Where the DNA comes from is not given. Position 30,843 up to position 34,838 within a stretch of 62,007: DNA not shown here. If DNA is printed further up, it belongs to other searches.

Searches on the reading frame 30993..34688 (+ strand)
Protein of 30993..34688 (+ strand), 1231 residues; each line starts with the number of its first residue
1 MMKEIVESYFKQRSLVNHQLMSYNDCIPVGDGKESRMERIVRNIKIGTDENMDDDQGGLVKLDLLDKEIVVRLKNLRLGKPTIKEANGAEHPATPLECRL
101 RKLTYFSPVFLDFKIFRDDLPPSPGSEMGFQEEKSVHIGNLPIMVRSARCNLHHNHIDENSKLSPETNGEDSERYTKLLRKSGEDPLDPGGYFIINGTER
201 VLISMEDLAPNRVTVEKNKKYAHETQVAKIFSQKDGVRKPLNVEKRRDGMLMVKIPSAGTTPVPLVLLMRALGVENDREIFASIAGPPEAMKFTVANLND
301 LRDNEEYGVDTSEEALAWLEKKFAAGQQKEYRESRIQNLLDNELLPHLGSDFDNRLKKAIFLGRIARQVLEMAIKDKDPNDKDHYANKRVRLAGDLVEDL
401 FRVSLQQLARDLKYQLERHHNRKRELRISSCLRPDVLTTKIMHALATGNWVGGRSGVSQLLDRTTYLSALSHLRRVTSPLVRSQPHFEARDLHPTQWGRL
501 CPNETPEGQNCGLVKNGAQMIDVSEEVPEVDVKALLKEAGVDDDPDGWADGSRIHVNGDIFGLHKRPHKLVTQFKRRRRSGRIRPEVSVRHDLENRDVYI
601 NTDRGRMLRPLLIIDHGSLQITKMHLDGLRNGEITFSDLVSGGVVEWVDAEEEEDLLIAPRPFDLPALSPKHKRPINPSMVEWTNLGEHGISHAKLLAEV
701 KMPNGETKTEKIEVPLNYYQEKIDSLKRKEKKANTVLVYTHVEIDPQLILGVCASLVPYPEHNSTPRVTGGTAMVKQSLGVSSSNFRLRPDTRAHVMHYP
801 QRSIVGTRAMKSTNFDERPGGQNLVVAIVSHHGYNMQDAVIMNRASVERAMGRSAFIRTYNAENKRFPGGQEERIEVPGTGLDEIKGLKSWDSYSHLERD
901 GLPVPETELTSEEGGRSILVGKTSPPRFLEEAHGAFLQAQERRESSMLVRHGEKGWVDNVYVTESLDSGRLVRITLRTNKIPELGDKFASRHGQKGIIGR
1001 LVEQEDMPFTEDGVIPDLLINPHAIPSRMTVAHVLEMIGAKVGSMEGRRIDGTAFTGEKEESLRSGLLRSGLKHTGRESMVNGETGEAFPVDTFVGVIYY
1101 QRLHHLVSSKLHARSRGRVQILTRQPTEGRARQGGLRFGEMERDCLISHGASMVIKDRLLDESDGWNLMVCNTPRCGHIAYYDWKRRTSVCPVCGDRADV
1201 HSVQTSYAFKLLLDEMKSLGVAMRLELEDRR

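Call 66: search_protein_families(library=pfam, proteins=[window:30993-34688:+])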
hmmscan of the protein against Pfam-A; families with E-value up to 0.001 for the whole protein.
window:30993-34688:+ (1231 aa): 7 families
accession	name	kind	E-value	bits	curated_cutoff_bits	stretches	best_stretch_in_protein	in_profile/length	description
PF00562.33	RNA_pol_Rpb2_6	-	1e-117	393.9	23.4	1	753-1132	1-373/373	RNA polymerase Rpb2, domain 6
PF04563.20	RNA_pol_Rpb2_1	-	2e-37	129.2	28.2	1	15-435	2-199/203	RNA polymerase beta subunit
PF04560.25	RNA_pol_Rpb2_7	-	1.5e-26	93.1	32.1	1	1134-1227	1-86/87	RNA polymerase Rpb2, domain 7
PF04565.21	RNA_pol_Rpb2_3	-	3.6e-25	88.3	21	1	459-523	1-68/68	RNA polymerase Rpb2, domain 3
PF04561.19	RNA_pol_Rpb2_2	-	8.8e-22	78.1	21.7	1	211-391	3-190/190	RNA polymerase Rpb2, domain 2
PF04566.18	RNA_pol_Rpb2_4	-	4e-21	75.3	28.7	1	554-615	1-62/62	RNA polymerase Rpb2, domain 4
PF04567.22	RNA_pol_Rpb2_5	-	1.4e-11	45.5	21.1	1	636-746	1-66/66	RNA polymerase Rpb2, domain 5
